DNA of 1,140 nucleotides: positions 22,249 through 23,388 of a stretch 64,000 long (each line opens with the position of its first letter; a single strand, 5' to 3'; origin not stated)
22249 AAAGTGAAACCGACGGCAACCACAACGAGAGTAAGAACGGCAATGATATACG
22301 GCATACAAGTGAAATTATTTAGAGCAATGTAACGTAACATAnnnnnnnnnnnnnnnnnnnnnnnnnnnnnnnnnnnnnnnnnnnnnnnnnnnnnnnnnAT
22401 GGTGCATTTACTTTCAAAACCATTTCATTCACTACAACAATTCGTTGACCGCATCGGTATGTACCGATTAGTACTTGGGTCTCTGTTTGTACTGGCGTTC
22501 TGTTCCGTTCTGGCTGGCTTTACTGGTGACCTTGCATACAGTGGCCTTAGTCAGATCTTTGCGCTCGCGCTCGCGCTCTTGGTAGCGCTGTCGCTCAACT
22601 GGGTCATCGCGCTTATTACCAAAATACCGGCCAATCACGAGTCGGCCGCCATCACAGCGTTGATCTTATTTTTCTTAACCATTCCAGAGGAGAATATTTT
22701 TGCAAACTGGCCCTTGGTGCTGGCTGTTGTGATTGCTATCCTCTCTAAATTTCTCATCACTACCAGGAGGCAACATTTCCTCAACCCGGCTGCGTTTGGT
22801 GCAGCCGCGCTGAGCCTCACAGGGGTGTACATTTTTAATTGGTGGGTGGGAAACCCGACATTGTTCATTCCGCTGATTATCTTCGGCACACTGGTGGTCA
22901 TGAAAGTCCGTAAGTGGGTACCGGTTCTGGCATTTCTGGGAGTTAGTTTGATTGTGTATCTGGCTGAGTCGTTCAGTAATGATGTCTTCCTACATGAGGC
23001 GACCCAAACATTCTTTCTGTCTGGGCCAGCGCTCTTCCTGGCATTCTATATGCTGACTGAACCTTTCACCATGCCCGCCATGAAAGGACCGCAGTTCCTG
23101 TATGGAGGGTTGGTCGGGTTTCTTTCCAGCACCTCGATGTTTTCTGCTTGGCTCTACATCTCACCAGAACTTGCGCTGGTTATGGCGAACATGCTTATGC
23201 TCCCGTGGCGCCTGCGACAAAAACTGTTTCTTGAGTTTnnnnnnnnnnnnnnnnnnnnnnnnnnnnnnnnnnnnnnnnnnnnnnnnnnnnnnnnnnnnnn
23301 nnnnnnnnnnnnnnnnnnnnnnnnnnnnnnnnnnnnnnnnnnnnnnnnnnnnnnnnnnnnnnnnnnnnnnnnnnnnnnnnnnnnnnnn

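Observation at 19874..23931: ApbE, two extracytoplasmic FMN-binding proteins and an RnfD-like/FNR-fusion reductase: candidate flavin-based transmembrane electron-transfer module next to the V-ATPase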

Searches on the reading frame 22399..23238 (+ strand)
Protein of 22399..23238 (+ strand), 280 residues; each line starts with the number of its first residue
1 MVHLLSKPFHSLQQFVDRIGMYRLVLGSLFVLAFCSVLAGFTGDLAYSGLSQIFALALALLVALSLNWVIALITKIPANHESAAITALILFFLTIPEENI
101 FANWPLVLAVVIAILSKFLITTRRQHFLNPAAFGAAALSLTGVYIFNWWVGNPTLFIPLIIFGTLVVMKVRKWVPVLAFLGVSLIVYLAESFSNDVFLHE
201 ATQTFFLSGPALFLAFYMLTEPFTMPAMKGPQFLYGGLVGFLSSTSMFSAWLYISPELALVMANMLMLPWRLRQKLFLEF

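Call 34: search_solved_structures(query=window:22399-23238:+, max_evalue=10, show_alignments=3)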
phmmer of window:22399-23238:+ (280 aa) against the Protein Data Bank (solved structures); distinct sequences matched with E-value up to 10: 0.

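Call 53: predict_structure(alignment_id=A3)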
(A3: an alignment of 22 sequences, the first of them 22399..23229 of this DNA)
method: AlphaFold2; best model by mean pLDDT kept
length: 277 residues; sequences in the alignment: 22
mean_pLDDT: 85.4   pTM: 0.84
mean pLDDT of the five models: 85.4, 82.8, 81.2, 79.6, 76.0
residues with pLDDT >= 90: 85; 70-90: 175; 50-70: 17; < 50: 0
segments of 3 or more residues with pLDDT < 50: none
pLDDT, mean of each block of 10 residues (from residue 1): 70 87 91 93 88 94 94 87 92 88 91 87 69 87 80 87 89 88 90 85 82 84 77 89 83 84 85 65
secondary structure, 60 per line:
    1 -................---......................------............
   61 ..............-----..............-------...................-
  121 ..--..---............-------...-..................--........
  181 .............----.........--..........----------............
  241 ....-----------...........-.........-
elements in order: H2-17 H21-42 H49-74 H80-93 H101-119 H130-141 H153-170 H173-193 H198-206 H209-218 H229-244 H256-266 H268-276

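Call 55: fold_search(model_id=the predicted structure, library=pdb)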
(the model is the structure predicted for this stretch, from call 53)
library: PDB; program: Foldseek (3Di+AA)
matches with E <= 10: 183; with E <= 0.001: 15
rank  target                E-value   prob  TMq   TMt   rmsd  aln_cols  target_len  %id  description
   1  9eri_D                2.9e-06  1.00  0.66  0.58   5.6       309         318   16  Cryo-EM structure of sodium pumping Rnf complex from Acetobacterium woodii bound to NADH (released 2025-03-05)
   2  8rbq_D                3.2e-05  1.00  0.68  0.62   5.6       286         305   19  Cryo-EM structure of the NADH:ferredoxin oxidoreductase RNF from Azotobacter vinelandii, dithionite reduced (released 2024-06-26)
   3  7zc6_D                6.1e-05  1.00  0.69  0.64   4.9       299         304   15  Na+ - translocating ferredoxin: NAD+ reductase (Rnf) of C. tetanomorphum (released 2022-09-28)
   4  8ahx_D                7.6e-05  1.00  0.68  0.55   5.1       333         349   16  Cryo-EM structure of the nitrogen-fixation associated NADH:ferredoxin oxidoreductase RNF from Azotobacter vinelandii (released 2023-11-01)
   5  7xk3_B                1.1e-04  1.00  0.59  0.43   9.5       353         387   16  Cryo-EM structure of Na+-pumping NADH-ubiquinone oxidoreductase from Vibrio cholerae, state 1 (released 2022-07-20)
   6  7xk6_B                1.4e-04  1.00  0.59  0.42   9.5       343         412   16  Cryo-EM structure of Na+-pumping NADH-ubiquinone oxidoreductase from Vibrio cholerae, with aurachin D-42 (released 2022-07-20)
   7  9lrr_B                1.6e-04  1.00  0.61  0.42   9.5       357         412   15  Cryo-EM structure of Na+-translocating NADH-ubiquinone oxidoreductase NqrB-G141A mutant from Vibrio cholerae with boun (released 2025-04-23)
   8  8ad0_B                2.8e-04  1.00  0.60  0.45   9.3       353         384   14  X-ray structure of Na+-NQR from Vibrio cholerae in different conformation at 3.1 A (released 2023-07-12)
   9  8a1v_B                3.2e-04  1.00  0.65  0.47   7.2       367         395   16  Sodium pumping NADH-quinone oxidoreductase with substrate Q2 (released 2023-06-14)
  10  9uuu_B                3.3e-04  1.00  0.58  0.44  10.2       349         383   17  Cryo-EM structure of Na+-translocating NADH-ubiquinone oxidoreductase from Vibrio cholerae reduced by NADH (released 2025-06-25)
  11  8a1x_B                4.1e-04  1.00  0.61  0.44   9.3       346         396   17  Sodium pumping NADH-quinone oxidoreductase with inhibitor DQA (released 2023-06-14)
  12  8acw_B                4.3e-04  1.00  0.66  0.50   7.2       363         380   15  X-ray structure of Na+-NQR from Vibrio cholerae at 3.4 A resolution (released 2023-07-12)
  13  8a1t_B                5.6e-04  1.00  0.65  0.48   7.3       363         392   15  Sodium pumping NADH-quinone oxidoreductase (released 2023-06-14)
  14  8evu_B                5.8e-04  1.00  0.59  0.42   9.0       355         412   15  Cryo EM structure of Vibrio cholerae NQR (released 2022-11-16)
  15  9ud3_B                9.7e-04  1.00  0.59  0.44   6.6       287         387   16  Cryo-EM structure of Na+-translocating NADH-ubiquinone oxidoreductase NqrB-T236Y mutant from Vibrio cholerae (released 2025-06-25)
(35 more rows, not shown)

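Call 71: search_protein_representatives(protein=window:22399-23229:+)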
Query: 277 residues. Proteins with E-value up to 0.001 (for the whole library): 981; up to 1e-10: 584; up to 1e-30: 78. The best 150 are listed.
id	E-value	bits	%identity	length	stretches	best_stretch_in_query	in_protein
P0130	4.8e-81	288.8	59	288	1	4-277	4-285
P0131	2.6e-70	253.6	51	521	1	5-277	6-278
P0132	1.7e-61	224.6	48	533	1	8-277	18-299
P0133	2.2e-61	224.3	46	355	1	12-276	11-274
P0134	1.3e-54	202.1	44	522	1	7-277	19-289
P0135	8.7e-49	183.0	43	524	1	13-276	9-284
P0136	6.7e-45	170.3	45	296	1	13-266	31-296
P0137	3.9e-44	167.8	39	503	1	1-276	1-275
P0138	4.8e-44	167.4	45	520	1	11-276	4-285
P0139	2.5e-42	161.8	40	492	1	21-276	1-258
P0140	8.4e-42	160.1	39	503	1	11-275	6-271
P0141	2.3e-41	158.6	46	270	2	107-276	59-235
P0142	5.1e-40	154.3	37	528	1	11-277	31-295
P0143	7.9e-38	147.1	37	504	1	12-276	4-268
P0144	1.3e-37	146.4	39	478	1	12-266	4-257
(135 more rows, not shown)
